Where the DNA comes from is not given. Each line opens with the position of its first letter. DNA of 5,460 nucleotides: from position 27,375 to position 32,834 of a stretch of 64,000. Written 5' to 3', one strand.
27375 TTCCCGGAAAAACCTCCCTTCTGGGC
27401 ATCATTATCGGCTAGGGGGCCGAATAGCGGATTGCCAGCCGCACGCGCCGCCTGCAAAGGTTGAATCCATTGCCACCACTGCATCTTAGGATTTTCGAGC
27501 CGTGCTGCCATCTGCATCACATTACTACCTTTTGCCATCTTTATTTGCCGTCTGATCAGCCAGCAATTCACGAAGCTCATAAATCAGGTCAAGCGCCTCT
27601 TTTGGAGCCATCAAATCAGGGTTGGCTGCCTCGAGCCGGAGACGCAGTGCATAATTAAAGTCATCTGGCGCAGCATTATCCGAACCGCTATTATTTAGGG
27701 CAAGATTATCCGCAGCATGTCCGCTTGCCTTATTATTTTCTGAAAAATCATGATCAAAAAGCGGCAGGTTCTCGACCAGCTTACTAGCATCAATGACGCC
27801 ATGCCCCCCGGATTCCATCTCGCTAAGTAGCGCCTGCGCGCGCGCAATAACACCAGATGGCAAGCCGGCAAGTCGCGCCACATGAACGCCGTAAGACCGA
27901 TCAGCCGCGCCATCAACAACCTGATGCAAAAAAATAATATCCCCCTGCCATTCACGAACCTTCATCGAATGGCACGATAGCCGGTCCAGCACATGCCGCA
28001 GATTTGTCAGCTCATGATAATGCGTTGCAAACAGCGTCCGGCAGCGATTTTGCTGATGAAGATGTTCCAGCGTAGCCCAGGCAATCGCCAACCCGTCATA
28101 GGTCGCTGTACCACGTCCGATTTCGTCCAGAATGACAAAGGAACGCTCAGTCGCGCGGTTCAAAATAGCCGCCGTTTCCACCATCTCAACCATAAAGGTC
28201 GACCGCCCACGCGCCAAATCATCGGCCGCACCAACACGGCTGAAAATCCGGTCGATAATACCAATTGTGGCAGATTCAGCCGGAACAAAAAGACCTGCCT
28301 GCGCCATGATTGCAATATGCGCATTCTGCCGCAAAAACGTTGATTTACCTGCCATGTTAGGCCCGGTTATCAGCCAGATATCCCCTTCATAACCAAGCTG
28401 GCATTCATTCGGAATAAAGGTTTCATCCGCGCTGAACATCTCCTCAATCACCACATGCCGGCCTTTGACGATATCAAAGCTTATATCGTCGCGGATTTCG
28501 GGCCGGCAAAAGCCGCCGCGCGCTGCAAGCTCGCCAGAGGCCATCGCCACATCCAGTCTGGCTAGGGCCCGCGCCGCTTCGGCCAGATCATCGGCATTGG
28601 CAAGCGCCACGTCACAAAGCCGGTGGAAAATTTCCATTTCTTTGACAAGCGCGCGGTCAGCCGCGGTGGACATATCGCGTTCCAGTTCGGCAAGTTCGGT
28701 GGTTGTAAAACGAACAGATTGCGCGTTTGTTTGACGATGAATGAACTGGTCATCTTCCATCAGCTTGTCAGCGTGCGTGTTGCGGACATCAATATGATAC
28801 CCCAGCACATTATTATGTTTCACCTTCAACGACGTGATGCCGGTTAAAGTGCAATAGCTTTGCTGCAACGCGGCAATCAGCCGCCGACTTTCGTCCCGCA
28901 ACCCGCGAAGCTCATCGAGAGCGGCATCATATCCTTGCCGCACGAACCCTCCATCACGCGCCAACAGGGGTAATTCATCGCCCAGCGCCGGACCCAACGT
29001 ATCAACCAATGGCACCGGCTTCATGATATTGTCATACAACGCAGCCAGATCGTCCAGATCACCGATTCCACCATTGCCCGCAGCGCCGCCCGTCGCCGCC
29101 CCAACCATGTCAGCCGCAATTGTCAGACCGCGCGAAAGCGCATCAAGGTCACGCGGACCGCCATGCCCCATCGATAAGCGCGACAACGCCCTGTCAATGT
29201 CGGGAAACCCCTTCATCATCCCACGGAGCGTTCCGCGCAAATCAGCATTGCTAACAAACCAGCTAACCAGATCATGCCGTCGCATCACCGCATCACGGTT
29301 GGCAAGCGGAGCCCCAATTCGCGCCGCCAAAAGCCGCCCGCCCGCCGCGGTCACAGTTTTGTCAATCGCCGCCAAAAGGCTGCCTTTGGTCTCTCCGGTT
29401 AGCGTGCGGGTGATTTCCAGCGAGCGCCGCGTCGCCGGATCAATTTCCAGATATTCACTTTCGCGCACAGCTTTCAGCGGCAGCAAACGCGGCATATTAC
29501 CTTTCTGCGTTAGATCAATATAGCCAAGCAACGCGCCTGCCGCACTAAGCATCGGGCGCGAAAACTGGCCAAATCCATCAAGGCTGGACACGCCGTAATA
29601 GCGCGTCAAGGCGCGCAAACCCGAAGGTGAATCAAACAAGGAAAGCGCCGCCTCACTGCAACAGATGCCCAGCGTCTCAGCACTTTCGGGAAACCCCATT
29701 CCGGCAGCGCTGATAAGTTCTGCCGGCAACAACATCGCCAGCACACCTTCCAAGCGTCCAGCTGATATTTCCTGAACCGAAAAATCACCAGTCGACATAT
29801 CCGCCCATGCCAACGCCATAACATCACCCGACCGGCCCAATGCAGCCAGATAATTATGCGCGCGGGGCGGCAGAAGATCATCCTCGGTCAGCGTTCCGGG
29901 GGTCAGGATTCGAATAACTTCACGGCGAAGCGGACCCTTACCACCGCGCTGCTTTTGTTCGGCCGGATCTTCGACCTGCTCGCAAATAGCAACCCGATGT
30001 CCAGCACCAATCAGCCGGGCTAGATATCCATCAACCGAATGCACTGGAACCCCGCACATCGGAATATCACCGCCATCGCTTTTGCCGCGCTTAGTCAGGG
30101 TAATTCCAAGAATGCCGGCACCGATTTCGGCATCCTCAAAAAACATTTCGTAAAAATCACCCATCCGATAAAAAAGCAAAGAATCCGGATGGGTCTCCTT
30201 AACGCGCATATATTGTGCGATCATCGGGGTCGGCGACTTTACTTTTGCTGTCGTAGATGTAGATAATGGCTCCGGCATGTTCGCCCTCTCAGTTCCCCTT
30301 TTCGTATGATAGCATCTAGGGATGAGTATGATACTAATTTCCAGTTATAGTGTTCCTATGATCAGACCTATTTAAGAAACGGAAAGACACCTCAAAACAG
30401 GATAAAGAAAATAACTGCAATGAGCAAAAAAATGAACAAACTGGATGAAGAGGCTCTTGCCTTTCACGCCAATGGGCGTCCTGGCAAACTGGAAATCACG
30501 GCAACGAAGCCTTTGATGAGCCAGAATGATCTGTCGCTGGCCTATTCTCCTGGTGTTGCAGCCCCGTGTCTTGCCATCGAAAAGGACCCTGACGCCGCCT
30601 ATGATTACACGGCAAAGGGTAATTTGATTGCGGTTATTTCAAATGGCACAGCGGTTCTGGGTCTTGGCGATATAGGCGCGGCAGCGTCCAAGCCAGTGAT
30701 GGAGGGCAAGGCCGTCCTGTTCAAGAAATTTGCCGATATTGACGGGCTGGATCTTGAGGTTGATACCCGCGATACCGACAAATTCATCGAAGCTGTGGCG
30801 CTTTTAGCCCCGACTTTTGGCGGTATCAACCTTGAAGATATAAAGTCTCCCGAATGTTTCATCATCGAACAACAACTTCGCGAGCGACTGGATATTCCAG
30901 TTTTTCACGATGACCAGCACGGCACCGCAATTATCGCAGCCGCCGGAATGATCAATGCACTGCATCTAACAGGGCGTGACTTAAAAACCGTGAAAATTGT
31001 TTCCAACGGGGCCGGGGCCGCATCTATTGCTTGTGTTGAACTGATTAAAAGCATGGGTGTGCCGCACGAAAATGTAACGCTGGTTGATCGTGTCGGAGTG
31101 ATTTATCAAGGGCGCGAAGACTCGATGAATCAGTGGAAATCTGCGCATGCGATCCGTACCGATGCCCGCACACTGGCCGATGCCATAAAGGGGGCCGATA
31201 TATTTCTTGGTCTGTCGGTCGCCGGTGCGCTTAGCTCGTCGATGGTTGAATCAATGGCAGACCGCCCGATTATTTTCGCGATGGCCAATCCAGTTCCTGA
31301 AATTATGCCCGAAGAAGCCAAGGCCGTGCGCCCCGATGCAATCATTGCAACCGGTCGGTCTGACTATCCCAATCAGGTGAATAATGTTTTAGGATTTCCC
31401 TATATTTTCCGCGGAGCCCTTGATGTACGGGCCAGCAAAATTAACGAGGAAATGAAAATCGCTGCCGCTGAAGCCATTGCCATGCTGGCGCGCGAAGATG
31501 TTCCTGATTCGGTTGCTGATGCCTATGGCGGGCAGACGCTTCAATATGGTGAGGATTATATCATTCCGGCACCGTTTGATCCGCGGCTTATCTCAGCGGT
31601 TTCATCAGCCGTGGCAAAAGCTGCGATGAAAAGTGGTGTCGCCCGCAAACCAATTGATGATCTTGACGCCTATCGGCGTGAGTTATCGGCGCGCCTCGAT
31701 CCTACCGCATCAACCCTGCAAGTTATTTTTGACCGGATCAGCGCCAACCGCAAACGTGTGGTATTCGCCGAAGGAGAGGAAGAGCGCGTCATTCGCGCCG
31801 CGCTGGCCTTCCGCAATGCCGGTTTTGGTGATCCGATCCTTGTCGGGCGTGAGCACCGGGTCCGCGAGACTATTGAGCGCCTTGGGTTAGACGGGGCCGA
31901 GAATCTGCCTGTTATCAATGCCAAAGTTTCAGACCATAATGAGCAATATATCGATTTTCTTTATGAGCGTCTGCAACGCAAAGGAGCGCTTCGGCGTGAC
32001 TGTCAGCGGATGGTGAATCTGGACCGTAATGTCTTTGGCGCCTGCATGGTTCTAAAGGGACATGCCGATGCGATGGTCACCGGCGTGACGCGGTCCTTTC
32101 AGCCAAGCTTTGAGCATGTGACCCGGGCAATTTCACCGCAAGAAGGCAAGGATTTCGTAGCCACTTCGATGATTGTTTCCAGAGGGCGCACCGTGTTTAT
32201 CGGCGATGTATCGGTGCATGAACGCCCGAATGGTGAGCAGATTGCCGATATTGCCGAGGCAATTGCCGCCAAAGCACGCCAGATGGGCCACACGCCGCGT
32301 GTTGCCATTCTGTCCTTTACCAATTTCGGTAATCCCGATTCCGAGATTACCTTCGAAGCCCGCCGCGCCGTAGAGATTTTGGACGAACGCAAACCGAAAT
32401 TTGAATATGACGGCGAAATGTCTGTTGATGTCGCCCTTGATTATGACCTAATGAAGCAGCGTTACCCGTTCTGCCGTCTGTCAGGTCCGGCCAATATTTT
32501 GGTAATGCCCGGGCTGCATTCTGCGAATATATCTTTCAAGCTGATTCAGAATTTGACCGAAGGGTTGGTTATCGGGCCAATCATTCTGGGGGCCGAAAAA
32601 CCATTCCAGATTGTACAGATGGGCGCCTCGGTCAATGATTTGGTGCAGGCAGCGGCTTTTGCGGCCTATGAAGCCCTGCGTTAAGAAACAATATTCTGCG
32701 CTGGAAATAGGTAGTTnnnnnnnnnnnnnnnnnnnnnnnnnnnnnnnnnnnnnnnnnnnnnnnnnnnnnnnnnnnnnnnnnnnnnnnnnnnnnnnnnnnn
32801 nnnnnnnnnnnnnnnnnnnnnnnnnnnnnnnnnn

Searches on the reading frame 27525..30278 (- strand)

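Call 14: search_protein_families(library=pfam, proteins=[window:27525-30278:-])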
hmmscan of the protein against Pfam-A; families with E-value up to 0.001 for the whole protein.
window:27525-30278:- (917 aa): 5 families
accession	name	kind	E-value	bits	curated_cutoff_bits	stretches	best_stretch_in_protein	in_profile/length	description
PF00488.27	MutS_V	-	1.2e-84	283.4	30.2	1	635-822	1-188/188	MutS domain V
PF01624.25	MutS_I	-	1.9e-41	141.2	20.6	1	17-133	1-112/113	MutS domain I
PF05192.23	MutS_III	-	2.1e-36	126.5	34.1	1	282-580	1-192/194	MutS domain III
PF05190.23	MutS_IV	-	2e-21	76.5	22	1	449-541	1-91/92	MutS family domain IV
PF05188.22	MutS_II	-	2.1e-19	70.7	25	1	142-264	1-131/133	MutS domain II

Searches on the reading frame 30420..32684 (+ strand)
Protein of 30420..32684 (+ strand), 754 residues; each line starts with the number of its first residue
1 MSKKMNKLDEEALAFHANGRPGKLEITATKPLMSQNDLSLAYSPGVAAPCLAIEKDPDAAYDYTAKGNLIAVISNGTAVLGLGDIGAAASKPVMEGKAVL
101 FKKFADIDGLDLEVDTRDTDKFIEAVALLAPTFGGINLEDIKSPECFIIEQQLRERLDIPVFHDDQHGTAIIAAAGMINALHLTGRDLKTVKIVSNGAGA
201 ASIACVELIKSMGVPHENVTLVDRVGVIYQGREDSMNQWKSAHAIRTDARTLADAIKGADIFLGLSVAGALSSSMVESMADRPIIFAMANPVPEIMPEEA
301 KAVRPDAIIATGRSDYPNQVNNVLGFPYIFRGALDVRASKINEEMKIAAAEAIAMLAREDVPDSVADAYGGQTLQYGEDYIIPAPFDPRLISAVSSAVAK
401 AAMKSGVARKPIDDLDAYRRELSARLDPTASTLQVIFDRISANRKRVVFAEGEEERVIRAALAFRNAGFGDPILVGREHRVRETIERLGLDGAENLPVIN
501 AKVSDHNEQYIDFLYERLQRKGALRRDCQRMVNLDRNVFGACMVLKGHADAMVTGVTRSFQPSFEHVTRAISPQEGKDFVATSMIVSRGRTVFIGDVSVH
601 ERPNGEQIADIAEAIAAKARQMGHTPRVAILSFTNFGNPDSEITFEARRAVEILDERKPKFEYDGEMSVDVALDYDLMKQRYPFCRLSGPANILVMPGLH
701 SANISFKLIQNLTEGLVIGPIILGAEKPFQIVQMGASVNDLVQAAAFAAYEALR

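Call 14: search_protein_families(library=pfam, proteins=[window:30420-32684:+])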
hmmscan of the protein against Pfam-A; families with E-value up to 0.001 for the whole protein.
window:30420-32684:+ (754 aa): 3 families
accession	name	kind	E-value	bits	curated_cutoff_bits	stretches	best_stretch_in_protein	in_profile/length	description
PF01515.24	PTA_PTB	-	7e-88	295.5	24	1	432-749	2-319/319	Phosphate acetyl/butaryl transferase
PF00390.24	malic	-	4.7e-30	105.2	23.1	1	22-154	2-182/182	Malic enzyme, N-terminal domain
PF03949.21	Malic_M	-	2.1e-21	76.8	23.5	1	168-362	3-230/258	Malic enzyme, NAD binding domain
